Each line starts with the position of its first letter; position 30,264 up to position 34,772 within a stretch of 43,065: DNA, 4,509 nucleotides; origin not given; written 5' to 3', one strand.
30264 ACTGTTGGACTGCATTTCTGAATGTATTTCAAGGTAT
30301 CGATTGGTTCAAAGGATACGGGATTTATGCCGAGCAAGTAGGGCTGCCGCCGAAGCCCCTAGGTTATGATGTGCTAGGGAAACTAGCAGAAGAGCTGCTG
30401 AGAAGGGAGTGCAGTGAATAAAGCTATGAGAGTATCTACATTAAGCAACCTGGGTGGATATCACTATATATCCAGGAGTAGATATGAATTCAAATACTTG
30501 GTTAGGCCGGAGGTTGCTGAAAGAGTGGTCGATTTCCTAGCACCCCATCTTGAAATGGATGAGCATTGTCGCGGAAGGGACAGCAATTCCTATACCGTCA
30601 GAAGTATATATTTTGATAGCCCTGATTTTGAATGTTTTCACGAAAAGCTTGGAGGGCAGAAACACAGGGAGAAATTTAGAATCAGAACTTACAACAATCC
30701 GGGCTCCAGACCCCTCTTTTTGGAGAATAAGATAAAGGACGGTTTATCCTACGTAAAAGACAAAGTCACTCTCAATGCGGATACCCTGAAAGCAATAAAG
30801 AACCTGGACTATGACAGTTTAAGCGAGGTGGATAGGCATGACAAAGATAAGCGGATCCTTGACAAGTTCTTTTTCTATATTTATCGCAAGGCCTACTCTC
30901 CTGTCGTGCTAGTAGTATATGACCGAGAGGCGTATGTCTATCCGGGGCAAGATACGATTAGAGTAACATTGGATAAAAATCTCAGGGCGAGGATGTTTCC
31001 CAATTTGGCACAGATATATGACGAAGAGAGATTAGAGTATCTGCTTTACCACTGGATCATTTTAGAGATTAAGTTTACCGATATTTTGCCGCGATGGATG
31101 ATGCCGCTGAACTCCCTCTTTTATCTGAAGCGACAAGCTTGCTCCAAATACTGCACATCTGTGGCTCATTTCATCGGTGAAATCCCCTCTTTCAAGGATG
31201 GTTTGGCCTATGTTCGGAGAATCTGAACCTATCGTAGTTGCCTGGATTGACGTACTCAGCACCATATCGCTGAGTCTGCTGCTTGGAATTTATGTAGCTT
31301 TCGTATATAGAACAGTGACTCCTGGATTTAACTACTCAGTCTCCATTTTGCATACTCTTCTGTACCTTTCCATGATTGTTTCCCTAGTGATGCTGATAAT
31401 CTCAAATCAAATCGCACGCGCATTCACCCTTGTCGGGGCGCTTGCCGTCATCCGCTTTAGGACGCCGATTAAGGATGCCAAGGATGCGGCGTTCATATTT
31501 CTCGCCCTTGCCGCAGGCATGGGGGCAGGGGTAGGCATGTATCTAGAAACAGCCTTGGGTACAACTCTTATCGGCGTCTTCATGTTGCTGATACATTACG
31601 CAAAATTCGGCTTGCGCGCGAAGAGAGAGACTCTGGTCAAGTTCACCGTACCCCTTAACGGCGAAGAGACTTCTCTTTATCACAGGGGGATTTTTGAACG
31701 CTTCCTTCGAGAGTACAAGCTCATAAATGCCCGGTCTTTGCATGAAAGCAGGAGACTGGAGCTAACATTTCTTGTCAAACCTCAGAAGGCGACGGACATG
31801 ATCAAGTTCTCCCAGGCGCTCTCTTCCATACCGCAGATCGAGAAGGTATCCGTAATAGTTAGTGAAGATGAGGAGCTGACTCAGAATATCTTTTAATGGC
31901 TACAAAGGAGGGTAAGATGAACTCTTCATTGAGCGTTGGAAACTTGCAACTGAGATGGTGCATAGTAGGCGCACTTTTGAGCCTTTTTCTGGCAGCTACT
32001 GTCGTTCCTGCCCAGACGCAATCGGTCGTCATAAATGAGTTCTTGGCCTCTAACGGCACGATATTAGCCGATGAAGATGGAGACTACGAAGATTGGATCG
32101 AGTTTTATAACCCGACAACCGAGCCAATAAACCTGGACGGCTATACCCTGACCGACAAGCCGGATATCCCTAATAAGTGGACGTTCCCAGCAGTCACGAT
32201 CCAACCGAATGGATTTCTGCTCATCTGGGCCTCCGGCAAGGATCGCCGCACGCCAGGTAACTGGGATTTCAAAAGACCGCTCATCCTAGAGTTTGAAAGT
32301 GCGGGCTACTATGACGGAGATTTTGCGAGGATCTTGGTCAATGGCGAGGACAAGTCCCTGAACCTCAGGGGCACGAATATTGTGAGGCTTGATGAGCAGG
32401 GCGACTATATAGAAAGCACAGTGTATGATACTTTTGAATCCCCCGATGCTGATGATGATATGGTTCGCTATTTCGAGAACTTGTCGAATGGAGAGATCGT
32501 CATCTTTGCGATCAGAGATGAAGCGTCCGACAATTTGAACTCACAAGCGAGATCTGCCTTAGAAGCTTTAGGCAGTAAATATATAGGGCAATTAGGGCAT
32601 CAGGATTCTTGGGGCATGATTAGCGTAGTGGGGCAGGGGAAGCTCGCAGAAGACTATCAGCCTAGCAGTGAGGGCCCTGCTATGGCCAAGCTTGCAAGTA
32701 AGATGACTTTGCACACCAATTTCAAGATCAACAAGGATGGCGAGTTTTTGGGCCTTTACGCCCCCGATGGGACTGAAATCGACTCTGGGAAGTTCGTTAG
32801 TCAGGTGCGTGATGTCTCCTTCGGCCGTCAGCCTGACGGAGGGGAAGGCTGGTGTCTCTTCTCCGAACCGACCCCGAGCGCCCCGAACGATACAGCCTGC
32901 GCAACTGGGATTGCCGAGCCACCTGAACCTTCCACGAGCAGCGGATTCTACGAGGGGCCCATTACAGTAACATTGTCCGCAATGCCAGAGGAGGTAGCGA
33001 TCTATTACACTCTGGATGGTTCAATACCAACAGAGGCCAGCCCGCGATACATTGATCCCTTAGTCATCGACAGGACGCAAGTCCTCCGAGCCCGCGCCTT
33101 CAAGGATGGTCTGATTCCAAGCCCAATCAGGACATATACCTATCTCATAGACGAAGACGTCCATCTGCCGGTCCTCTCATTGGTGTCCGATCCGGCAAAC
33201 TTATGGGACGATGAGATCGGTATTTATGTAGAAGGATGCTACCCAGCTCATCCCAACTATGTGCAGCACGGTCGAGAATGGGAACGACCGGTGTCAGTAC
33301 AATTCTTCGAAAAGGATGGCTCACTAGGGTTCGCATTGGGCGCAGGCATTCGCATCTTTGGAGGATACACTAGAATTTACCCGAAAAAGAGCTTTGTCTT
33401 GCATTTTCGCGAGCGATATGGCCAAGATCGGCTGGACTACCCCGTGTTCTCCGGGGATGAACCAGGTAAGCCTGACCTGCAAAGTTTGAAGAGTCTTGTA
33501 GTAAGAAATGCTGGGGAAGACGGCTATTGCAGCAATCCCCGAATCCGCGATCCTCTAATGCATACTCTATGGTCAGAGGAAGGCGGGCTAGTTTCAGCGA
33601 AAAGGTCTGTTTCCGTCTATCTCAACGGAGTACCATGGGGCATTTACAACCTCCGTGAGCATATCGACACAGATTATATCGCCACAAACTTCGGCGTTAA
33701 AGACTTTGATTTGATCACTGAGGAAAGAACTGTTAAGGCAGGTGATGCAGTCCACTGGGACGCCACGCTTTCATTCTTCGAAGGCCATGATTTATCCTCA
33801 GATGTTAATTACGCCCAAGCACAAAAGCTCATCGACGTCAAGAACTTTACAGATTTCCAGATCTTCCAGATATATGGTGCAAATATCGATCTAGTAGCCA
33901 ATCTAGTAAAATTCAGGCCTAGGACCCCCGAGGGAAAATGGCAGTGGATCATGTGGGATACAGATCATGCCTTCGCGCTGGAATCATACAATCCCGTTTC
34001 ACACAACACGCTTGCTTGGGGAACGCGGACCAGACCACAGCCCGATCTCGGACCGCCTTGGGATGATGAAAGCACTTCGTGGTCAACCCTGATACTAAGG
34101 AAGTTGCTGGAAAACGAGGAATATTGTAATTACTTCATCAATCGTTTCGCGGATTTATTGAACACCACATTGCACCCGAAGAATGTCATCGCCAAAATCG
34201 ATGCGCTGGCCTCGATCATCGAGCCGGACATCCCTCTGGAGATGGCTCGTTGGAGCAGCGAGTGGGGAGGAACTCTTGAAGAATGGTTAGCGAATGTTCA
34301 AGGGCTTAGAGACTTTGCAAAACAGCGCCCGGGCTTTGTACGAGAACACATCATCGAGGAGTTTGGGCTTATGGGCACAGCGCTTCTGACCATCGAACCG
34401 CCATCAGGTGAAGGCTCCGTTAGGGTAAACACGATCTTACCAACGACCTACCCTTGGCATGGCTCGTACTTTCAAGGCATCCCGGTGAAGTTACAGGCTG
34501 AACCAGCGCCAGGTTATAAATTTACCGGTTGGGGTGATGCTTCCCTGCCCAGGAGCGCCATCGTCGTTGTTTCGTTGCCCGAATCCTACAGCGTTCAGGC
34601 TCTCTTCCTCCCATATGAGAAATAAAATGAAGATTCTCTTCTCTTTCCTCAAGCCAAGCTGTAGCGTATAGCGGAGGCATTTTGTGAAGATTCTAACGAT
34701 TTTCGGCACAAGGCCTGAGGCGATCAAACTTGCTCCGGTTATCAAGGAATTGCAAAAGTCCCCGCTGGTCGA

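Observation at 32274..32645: FAM3/ILEI (GG-type) domain nested inside the lamin-tail domain of the CotH protein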

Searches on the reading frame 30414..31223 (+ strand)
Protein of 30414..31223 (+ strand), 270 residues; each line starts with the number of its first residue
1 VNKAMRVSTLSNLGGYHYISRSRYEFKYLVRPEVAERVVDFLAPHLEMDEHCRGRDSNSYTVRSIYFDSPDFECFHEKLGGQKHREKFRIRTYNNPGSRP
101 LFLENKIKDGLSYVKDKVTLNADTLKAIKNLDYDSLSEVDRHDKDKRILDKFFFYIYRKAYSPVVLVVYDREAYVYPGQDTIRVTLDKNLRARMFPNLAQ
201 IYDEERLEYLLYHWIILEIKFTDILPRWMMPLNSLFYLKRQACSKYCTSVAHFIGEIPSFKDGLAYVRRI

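Call 3: search_protein_families(library=pfam, proteins=[window:30414-31223:+], max_evalue=1)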
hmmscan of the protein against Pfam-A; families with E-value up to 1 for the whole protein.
window:30414-31223:+ (270 aa): 1 family
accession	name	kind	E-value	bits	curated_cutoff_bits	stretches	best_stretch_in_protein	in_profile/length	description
PF09359.15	VTC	-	2.7e-47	161.7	23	1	23-253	2-234/235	VTC domain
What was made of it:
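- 30414..31226 (+): VTC (polyphosphate-polymerase-type) domain protein, first gene of the triad. PF09359 161.7 bits (call 3).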

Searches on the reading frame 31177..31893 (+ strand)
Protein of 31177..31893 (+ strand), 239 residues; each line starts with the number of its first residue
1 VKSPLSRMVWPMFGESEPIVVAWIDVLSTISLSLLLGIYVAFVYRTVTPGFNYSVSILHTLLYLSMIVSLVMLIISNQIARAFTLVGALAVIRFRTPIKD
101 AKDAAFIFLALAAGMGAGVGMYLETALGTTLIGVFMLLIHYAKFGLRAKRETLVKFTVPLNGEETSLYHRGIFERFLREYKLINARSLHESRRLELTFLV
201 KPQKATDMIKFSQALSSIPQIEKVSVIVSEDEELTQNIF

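Call 3: search_protein_families(library=pfam, proteins=[window:31177-31893:+], max_evalue=1)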
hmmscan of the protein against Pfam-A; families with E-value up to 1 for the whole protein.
window:31177-31893:+ (239 aa): 3 families
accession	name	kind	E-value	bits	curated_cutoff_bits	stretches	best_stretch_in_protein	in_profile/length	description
PF16316.10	DUF4956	-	8.4e-12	45.6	30.6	1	56-158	21-127/169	Domain of unknown function (DUF4956)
PF02308.21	MgtC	-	0.027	15.2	31.4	1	64-140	30-116/121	MgtC family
PF00003.28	7tm_3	-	0.32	11.1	33.5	1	22-77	164-219/251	7 transmembrane sweet-taste receptor of 3 GCPR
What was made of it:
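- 31177..31896 (+): DUF4956 membrane protein, second gene of the triad. PF16316 45.6 bits (call 3).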

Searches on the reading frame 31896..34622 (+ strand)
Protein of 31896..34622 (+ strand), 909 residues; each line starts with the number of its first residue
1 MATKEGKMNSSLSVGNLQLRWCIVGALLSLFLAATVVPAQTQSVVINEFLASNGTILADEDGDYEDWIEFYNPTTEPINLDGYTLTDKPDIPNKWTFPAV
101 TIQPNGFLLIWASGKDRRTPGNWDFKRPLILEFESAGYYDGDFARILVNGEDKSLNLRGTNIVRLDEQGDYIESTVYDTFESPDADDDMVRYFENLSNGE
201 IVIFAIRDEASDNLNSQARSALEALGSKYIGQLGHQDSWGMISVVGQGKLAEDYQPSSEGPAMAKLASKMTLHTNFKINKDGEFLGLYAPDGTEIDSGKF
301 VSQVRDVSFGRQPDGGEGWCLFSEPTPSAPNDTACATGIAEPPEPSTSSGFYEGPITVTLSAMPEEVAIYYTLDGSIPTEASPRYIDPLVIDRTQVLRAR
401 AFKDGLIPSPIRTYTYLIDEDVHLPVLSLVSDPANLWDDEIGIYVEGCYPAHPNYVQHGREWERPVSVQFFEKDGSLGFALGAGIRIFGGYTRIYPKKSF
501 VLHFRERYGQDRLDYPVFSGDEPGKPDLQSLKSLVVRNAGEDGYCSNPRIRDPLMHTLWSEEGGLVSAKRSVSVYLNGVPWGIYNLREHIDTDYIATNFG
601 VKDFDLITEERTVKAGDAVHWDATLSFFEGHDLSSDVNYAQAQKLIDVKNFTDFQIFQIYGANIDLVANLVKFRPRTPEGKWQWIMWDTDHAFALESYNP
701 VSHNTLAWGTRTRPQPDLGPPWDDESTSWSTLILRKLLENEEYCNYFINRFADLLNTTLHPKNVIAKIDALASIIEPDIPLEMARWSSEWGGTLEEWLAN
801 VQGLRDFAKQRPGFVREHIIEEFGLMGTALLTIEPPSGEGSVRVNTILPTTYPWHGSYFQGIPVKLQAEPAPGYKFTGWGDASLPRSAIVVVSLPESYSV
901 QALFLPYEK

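Call 3: search_protein_families(library=pfam, proteins=[window:31896-34622:+], max_evalue=1)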
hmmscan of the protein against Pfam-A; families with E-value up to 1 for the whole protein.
window:31896-34622:+ (909 aa): 6 families
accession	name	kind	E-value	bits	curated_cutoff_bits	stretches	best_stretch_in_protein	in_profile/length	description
PF08757.17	CotH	-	6.5e-44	151.2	23.8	1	485-814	1-321/322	CotH kinase protein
PF15711.10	ILEI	-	7.2e-21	74.9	27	1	158-247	1-90/90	Interleukin-like EMT inducer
PF13290.12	CHB_HEX_C_1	-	4.8e-17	62.1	22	1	348-411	2-65/67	Chitobiase/beta-hexosaminidase C-terminal domain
PF00932.25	LTD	-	1.1e-14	55.1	34.3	1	39-150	3-87/109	Lamin Tail Domain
PF13287.12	Fn3_assoc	-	5.1e-14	52.5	23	1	358-416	1-59/59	Fn3 associated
PF18998.6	Flg_new_2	-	0.00065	20.1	23.6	1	855-883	16-44/73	Divergent InlB B-repeat domain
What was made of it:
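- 32937..33143 (+): CHB_HEX_C_1 / Fn3_assoc beta-sandwich domain (aa 348-416). PF13290 62.1 bits and PF13287 52.5 bits (call 3).
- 33348..34337 (+): CotH kinase domain (Pfam aa 485-814; homologous region aa 421-830). Catalytic-loop N663-x-D665...N669 and W687-D688-x-D690. PF08757 151.2 bits, profile 1-321/322 (call 3).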

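Call 4: search_protein_families(library=ncbifam, proteins=[window:31896-34622:+], max_evalue=1)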
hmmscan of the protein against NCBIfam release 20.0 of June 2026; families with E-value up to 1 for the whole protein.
window:31896-34622:+ (909 aa): 0 families
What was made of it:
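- Tried and rejected: NCBIfam has no model for the protein or for the insert (call 4).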
